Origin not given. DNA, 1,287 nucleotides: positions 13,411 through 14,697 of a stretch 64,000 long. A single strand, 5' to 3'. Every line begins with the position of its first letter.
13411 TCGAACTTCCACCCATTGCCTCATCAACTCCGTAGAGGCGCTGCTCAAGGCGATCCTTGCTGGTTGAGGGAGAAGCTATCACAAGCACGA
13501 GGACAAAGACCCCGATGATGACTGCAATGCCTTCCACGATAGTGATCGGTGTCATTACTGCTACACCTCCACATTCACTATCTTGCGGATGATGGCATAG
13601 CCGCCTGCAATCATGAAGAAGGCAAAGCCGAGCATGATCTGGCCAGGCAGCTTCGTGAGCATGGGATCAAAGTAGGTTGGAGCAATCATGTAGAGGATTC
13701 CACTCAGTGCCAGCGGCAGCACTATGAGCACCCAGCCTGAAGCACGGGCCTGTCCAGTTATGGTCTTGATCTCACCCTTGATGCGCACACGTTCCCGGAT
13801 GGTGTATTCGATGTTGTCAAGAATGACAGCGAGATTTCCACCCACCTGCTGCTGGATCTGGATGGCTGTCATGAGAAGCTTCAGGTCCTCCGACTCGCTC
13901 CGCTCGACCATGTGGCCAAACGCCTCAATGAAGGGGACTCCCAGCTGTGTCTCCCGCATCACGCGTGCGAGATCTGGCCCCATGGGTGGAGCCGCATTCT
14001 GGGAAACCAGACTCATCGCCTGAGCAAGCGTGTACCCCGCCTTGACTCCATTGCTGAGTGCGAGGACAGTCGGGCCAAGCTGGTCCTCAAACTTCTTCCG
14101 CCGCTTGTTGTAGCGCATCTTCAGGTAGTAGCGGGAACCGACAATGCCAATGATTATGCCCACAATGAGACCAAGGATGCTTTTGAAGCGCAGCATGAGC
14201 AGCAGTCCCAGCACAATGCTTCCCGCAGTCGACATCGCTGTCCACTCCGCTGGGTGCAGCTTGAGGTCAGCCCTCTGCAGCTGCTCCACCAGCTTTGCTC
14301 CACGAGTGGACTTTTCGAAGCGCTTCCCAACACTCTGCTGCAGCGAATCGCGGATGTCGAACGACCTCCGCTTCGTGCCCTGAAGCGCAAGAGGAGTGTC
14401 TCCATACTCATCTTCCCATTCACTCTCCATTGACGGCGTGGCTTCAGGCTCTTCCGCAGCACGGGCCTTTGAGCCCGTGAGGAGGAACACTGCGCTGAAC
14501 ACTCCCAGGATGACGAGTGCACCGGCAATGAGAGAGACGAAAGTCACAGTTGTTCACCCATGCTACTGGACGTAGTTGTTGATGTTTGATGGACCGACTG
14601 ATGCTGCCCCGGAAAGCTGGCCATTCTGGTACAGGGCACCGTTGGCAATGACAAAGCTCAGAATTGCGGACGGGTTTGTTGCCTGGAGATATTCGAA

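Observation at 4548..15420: Tad/Flp pilus locus lacking ATPase, TadZ and prepilin peptidase, and split by an unrelated operon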

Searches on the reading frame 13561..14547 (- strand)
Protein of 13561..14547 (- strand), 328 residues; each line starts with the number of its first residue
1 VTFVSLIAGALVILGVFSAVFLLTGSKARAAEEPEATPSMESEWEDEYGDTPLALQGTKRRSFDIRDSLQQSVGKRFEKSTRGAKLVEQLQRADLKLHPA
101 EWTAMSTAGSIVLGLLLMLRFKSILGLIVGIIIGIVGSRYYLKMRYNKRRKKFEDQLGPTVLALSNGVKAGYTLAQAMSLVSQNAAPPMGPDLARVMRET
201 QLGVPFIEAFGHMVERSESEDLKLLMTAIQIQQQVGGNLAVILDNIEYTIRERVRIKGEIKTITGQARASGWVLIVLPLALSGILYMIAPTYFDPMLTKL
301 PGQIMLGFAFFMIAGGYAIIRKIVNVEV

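Call 7: search_protein_families(library=pfam, proteins=[window:13561-14547:-], max_evalue=0.1)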
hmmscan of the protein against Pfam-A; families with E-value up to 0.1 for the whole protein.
window:13561-14547:- (328 aa): 5 families
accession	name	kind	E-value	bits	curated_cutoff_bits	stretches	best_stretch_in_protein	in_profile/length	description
PF00482.28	T2SSF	-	5.6e-16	59.1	25.2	1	164-285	5-123/125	Type II secretion system (T2SS), protein F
PF04971.17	Phage_holin_2_1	-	0.0051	17.2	26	0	96-118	26-48/64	Bacteriophage P21 holin S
PF13829.11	DUF4191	-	0.007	16.2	30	1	101-179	27-106/219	Domain of unknown function (DUF4191)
PF09548.15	Spore_III_AB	-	0.051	14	32.5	0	128-239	5-117/170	Stage III sporulation protein AB (spore_III_AB)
PF07954.16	DUF1689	-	0.059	14.1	25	0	122-154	68-100/148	Protein of unknown function (DUF1689)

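Call 15: find_related_loci(query=window:13561-14547:-, collection=genome_contigs, flank=10000)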
Query window:13561-14547:- (328 aa) in genome_contigs; peptide patterns used: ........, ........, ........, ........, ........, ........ (x = any residue, [..] = any of these).
59 stretches matched a pattern; 2 encode a relative of the query (tblastn E <= 1e-3); 2 distinct loci.
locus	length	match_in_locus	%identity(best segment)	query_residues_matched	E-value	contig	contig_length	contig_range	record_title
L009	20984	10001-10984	88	1-328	0e+0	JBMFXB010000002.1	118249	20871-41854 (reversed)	MAG: Candidatus Dormibacteria bacterium isolate KM4364-33 NODE_17_length_118249_cov_6.866271, whole genome shotgun seque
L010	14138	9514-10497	85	1-328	0e+0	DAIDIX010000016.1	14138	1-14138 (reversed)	MAG TPA_asm: Candidatus Dormiibacterota bacterium isolate clean372 NODE_16_length_14138_cov_3.380129, whole genome shotg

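Call 18: find_homologous_proteins(query=window:13561-14547:-, max_evalue=0.00001)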
Query window:13561-14547:- (328 aa): 5061 proteins with E <= 0.00001 among 8000 candidates; the best 120 are listed.
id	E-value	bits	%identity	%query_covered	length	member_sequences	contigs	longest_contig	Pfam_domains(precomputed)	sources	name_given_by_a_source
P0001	2.3e-185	633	88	100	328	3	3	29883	PF00482.29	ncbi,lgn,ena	-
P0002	2.4e-157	541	100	78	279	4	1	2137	PF00482.29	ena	-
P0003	4.5e-109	382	59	97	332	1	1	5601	PF00482.29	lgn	-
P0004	3.6e-101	356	55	96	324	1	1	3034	PF00482.29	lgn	-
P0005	4.8e-100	353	60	83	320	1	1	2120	PF00482.29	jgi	jgi:tight adherence protein B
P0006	2.4e-99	350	57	88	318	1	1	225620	PF00482.29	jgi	jgi:tight adherence protein B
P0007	9.3e-99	348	60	81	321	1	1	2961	PF00482.29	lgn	-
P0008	2.7e-97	344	51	100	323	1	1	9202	PF00482.29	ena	-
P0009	3.5e-97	343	55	95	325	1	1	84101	PF00482.29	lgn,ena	-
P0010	2.4e-96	340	61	80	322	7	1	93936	PF00482.29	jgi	jgi:tight adherence protein B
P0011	1.1e-95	338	58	78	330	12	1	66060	PF00482.29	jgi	jgi:tight adherence protein B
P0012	1.4e-95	338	50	98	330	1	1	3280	PF00482.29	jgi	jgi:tight adherence protein B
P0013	2.7e-95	337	51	97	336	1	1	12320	PF00482.29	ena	-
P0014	7.6e-95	336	57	83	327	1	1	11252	PF00482.29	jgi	jgi:tight adherence protein B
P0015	1.0e-94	335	54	100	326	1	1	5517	PF00482.29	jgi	jgi:tight adherence protein B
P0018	2.3e-93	331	53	99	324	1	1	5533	PF00482.29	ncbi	ncbi:MAG: type II secretion system F family protein [Candidatus Dormibacteria bacterium]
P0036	1.4e-90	322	50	100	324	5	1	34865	PF00482.29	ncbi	ncbi:MAG TPA: type II secretion system F family protein [Candidatus Dormibacteraeota bacterium]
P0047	2.9e-89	317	52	90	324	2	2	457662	PF00482.29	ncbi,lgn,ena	ncbi:MAG: type II secretion system F family protein [Candidatus Dormiibacterota bacterium]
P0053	8.4e-89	316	53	80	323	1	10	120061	PF00482.29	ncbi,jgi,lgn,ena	ncbi:MAG: type II secretion system F family protein [Candidatus Dormibacteria bacterium]|jgi:tight a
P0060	1.7e-88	315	53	90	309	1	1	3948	PF00482.29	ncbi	ncbi:MAG: type II secretion system F family protein [Candidatus Dormibacteria bacterium]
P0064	6.0e-88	313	47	98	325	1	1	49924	PF00482.29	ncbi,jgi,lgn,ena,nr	ncbi:MAG TPA: type II secretion system F family protein [Candidatus Binatia bacterium]|nr:type II se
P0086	5.1e-86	307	56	81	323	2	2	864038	PF00482.29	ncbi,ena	ncbi:MAG: type II secretion system F family protein [Candidatus Dormibacteria bacterium]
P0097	1.5e-83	298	52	81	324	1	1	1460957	PF00482.29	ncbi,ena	-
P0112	2.8e-73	265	44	100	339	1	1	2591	PF00482.29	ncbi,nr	ncbi:MAG TPA: type II secretion system F family protein [Candidatus Dormibacteraeota bacterium]|nr:t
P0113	4.8e-73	264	48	82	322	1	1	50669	PF00482.29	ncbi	ncbi:MAG: type II secretion system F family protein [Candidatus Dormibacteria bacterium]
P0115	7.1e-73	263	44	100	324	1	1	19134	PF00482.29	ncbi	ncbi:MAG: type II secretion system F family protein [Candidatus Dormibacteria bacterium]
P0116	7.9e-73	263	45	94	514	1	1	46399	PF00482.29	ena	-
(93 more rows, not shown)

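Call 19: find_encoding_contigs(protein=P0086, flank=10000, max_places=2)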
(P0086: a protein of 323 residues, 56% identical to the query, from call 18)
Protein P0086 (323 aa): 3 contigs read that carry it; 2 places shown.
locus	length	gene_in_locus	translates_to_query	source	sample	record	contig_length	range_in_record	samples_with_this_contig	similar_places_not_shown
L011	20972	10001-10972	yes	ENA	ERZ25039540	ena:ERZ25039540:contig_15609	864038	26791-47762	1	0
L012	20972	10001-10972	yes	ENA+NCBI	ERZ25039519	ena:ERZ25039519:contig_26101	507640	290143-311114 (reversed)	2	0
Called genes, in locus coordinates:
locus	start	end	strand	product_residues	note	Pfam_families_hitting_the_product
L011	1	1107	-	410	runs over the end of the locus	PF00330:Aconitase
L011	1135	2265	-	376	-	PF00682:HMGL-like, PF22617:HCS_D2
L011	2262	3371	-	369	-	PF00180:Iso_dh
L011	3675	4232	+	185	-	PF25213:HVO_A0261_N (faint), PF01047:MarR, PF12802:MarR_2, PF12840:HTH_20 (weak), PF13412:HTH_24 (weak), PF09339:HTH_IclR (weak)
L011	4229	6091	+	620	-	PF07690:MFS_1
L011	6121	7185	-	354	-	-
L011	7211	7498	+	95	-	-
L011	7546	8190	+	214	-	PF01565:FAD_binding_4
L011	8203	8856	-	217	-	PF00300:His_Phos_1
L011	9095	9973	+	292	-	PF16976:RcpC (faint)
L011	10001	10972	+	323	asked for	PF00482:T2SSF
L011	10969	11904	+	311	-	PF00482:T2SSF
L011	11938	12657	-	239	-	PF00106:adh_short, PF08659:KR, PF13561:adh_short_C2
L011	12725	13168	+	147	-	PF04075:F420H2_quin_red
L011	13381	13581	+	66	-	PF00313:CSD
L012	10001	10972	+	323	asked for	PF00482:T2SSF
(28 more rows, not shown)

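Call 20: find_encoding_contigs(protein=P0097, flank=10000, max_places=2)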
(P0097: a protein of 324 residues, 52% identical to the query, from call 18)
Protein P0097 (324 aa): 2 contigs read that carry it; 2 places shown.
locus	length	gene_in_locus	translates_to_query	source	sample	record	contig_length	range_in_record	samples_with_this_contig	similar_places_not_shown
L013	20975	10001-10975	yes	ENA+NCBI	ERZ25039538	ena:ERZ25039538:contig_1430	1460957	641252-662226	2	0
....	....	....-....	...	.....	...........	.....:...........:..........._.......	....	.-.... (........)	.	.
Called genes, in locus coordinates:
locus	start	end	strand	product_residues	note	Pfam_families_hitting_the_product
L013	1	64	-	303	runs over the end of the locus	PF22626:LysX_preATP_grasp, PF08443:RimK, PF02222:ATP-grasp (faint)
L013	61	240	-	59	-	PF21344:Zn_ribbon_LysW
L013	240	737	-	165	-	PF00694:Aconitase_C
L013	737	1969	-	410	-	PF00330:Aconitase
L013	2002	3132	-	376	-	PF00682:HMGL-like, PF22617:HCS_D2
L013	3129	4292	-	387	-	PF00180:Iso_dh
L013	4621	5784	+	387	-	-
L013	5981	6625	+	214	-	PF01565:FAD_binding_4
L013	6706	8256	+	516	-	PF05140:ResB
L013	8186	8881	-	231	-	PF00300:His_Phos_1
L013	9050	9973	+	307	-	PF08666:SAF (faint), PF16976:RcpC (weak)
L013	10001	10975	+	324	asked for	PF00482:T2SSF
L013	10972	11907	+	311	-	PF00482:T2SSF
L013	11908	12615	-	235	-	PF00106:adh_short, PF08659:KR (weak), PF13561:adh_short_C2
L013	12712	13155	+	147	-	PF04075:F420H2_quin_red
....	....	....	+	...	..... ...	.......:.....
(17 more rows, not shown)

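Call 21: find_encoding_contigs(protein=P0064, flank=10000, max_places=1)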
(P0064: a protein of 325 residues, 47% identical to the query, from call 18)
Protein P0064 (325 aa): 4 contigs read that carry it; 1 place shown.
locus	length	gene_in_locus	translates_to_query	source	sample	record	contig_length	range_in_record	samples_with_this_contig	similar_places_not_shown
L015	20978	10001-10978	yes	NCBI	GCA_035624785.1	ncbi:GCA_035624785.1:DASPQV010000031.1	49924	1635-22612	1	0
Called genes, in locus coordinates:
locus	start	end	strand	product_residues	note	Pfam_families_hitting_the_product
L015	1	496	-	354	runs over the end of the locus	PF01546:Peptidase_M20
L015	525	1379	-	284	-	PF22626:LysX_preATP_grasp, PF08443:RimK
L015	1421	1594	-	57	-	PF21344:Zn_ribbon_LysW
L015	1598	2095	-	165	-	PF00694:Aconitase_C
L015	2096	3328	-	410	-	PF00330:Aconitase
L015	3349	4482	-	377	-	PF00682:HMGL-like, PF22617:HCS_D2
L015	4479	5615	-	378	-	PF00180:Iso_dh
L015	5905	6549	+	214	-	PF01565:FAD_binding_4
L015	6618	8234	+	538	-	PF05140:ResB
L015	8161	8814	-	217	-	PF00300:His_Phos_1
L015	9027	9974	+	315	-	PF16976:RcpC (faint)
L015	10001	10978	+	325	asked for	PF00482:T2SSF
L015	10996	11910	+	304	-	PF00482:T2SSF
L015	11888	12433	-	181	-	PF00293:NUDIX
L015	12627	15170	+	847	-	PF00498:FHA, PF16697:Yop-YscD_cpl, PF00498:FHA, PF00005:ABC_tran, PF13304:AAA_21 (weak), PF01061:ABC2_membrane, PF12698:ABC2_membrane_3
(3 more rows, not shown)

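Call 25: search_dna_similar(query=window:13561-14547:-, collection=plasmids, mode=protein, max_rows=10, max_evalue=0.00001)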
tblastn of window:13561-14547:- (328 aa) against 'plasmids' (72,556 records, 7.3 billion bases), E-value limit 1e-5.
Records with a match: 238; places in all: 246; records where one place covers at least 80% of the query: 29.
Best place of each record, by identity: <60% 238.
By first word of the organism name: Sinorhizobium 76; Rhizobium 59; Pseudosulfitobacter 40; Sphingobium 16; Burkholderia 9; Sulfitobacter 3; Novosphingobium 3; Skermanella 3; Microvirga 2; Cupriavidus 2; and 22 more.
By predicted mobility (MOB-suite, as given by PLSDB): non-mobilizable 133; conjugative 94; mobilizable 11.
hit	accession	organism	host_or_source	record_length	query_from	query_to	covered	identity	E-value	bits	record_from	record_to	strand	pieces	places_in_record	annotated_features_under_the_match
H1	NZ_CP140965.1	Sinorhizobium medicae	Medicago lupulina,whole organism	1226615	3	327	99%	25.1%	6e-17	89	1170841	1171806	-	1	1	record has no annotation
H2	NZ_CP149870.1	Sinorhizobium medicae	Melilotus albus,Cell Culture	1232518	3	327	99%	25.1%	6e-17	89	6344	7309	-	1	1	record has no annotation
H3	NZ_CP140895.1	Sinorhizobium medicae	Medicago lupulina,whole organism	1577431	3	327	99%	25.1%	6e-17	89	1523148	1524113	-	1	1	record has no annotation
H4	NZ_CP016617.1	Microvirga ossetica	Vicia alpestris,cell culture,nodules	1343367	3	327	99%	24.8%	4e-21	101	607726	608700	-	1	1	none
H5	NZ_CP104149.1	Sinorhizobium medicae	Trigonella foenum-graecum,cell culture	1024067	3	327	99%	24.8%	7e-17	89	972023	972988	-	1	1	record has no annotation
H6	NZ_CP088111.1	Sinorhizobium medicae WSM1115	cell culture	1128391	3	327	99%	24.8%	7e-17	89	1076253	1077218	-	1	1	record has no annotation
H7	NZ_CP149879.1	Sinorhizobium medicae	Medicago sativa,Cell Culture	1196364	3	327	99%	24.8%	7e-17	89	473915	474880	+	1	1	record has no annotation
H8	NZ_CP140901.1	Sinorhizobium medicae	Medicago lupulina,whole organism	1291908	3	327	99%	24.8%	7e-17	89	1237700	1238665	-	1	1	record has no annotation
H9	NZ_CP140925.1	Sinorhizobium medicae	Medicago lupulina,whole organism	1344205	3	327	99%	24.8%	8e-17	89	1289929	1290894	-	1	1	record has no annotation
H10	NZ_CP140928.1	Sinorhizobium medicae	Medicago lupulina,whole organism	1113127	3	327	99%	24.8%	1e-16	88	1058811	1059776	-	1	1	record has no annotation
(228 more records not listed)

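Call 26: get_annotated_region(hit=H4, flank=7000)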
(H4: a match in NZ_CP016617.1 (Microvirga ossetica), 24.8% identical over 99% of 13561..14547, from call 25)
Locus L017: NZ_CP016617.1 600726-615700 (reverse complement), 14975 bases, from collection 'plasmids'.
description: Microvirga ossetica strain V5/3m plasmid unnamed1, complete sequence
organism: Microvirga ossetica (NCBI taxid 1882682)
taxonomy: Bacteria; Pseudomonadota; Alphaproteobacteria; Hyphomicrobiales; Methylobacteriaceae; Microvirga; Microvirga ossetica
host: -; source: Vicia alpestris,cell culture,nodules; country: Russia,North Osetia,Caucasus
typing (MOB-suite, as given by PLSDB): non-mobilizable
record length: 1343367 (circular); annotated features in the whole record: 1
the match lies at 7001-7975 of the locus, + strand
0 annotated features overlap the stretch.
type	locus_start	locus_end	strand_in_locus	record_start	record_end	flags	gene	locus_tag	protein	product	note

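Call 28: search_protein_families(library=pfam, max_evalue=0.001, proteins=[L017:5487-6980:+, L017:4094-5422:+, L017:3248-4054:+, L017:2695-3228:+])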
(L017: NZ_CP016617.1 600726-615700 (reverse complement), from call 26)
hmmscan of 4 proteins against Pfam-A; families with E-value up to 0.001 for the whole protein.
L017:5487-6980:+ (497 aa): 3 families
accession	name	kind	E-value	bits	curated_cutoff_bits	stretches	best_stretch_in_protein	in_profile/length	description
PF00437.27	T2SSE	-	1e-62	212.4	24.9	1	140-414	5-275/370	Type II/IV secretion system protein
PF13191.12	AAA_16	-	0.00016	22.6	32.6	1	258-297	12-55/167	AAA ATPase domain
PF00005.33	ABC_tran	-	0.00035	21.6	25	1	269-302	14-47/137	ABC transporter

L017:4094-5422:+ (442 aa): 3 families
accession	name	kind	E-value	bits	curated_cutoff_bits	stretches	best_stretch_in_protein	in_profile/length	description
PF13614.12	AAA_31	-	2.4e-06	28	27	1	180-339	4-166/177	AAA domain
PF10609.15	ParA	-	2.6e-06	27.5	27.1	0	180-217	6-42/246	NUBPL iron-transfer P-loop NTPase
PF01656.29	CbiA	-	0.0005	20.5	25.4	1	181-385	2-115/125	CobQ/CobB/MinD/ParA nucleotide binding domain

L017:3248-4054:+ (268 aa): 2 families
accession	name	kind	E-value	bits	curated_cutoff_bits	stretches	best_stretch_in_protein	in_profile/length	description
PF16976.10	RcpC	-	6.3e-32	110.3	28.8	1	122-228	2-114/114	Flp pilus assembly protein RcpC/CpaB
PF08666.17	SAF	-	7.8e-06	26.8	21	1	49-115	2-62/63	SAF domain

L017:2695-3228:+ (177 aa): 0 families

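Call 33: find_encoding_contigs(protein=P0116, flank=10000, max_places=1)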
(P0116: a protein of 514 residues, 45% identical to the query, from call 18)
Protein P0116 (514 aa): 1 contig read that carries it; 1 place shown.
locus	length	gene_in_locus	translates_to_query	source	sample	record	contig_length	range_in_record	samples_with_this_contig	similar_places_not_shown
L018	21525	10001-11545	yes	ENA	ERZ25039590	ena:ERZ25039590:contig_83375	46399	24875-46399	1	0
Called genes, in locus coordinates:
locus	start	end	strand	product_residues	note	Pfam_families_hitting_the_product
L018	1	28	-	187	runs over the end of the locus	PF00437:T2SSE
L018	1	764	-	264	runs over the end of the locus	PF00437:T2SSE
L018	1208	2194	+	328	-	-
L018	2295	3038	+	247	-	PF00005:ABC_tran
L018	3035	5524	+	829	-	PF12704:MacB_PCD, PF02687:FtsX, PF12704:MacB_PCD (weak), PF02687:FtsX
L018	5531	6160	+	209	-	-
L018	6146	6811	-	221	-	PF01061:ABC2_membrane, PF12698:ABC2_membrane_3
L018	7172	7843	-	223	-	PF00005:ABC_tran, PF13304:AAA_21 (weak)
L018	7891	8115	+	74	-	-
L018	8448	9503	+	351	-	-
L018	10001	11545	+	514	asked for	PF00482:T2SSF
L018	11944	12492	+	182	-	PF00482:T2SSF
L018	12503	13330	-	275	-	-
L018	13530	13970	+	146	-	PF02674:Colicin_V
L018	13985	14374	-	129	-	PF00072:Response_reg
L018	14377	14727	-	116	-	-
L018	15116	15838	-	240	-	PF04191:PEMT, PF04140:ICMT (weak)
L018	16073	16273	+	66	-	PF04964:Flp_Fap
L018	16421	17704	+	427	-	PF09140:MipZ (weak), PF10609:ParA, PF13614:AAA_31, PF01656:CbiA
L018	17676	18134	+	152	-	PF00072:Response_reg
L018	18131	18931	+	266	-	PF01656:CbiA (weak), PF10609:ParA (weak), PF13614:AAA_31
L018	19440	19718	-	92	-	PF01656:CbiA, PF10609:ParA, PF13614:AAA_31 (weak)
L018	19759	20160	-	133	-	PF00072:Response_reg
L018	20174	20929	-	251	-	PF00687:Ribosomal_L1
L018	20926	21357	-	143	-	PF03946:Ribosomal_L11_N, PF00298:Ribosomal_L11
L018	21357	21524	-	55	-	?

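Call 34: find_encoding_contigs(protein=P0115, flank=10000, max_places=1)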
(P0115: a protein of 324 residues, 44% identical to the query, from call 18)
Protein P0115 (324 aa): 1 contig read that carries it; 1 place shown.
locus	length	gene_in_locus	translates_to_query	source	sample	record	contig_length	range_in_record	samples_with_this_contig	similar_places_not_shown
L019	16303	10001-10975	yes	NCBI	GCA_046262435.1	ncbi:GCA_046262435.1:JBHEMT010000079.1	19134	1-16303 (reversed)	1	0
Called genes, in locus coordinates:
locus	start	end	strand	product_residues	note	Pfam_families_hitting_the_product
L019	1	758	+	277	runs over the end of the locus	PF00005:ABC_tran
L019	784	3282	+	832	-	PF12704:MacB_PCD, PF02687:FtsX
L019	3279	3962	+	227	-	-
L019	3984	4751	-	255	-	PF01061:ABC2_membrane, PF12698:ABC2_membrane_3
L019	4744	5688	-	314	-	PF00005:ABC_tran, PF13304:AAA_21 (weak), PF26919:ABC-like_C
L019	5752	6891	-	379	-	PF13421:Band_7_1, PF13248:Zn_ribbon_3 (faint), PF12773:DZR, PF13240:Zn_Ribbon_1 (weak)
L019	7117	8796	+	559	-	-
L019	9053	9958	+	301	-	PF08666:SAF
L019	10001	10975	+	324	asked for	PF00482:T2SSF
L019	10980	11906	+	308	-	PF00482:T2SSF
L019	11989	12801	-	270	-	-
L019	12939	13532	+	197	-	PF02674:Colicin_V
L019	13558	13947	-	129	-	PF00072:Response_reg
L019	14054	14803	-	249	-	-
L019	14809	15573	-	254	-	PF04191:PEMT (weak)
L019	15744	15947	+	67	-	PF04964:Flp_Fap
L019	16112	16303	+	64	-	?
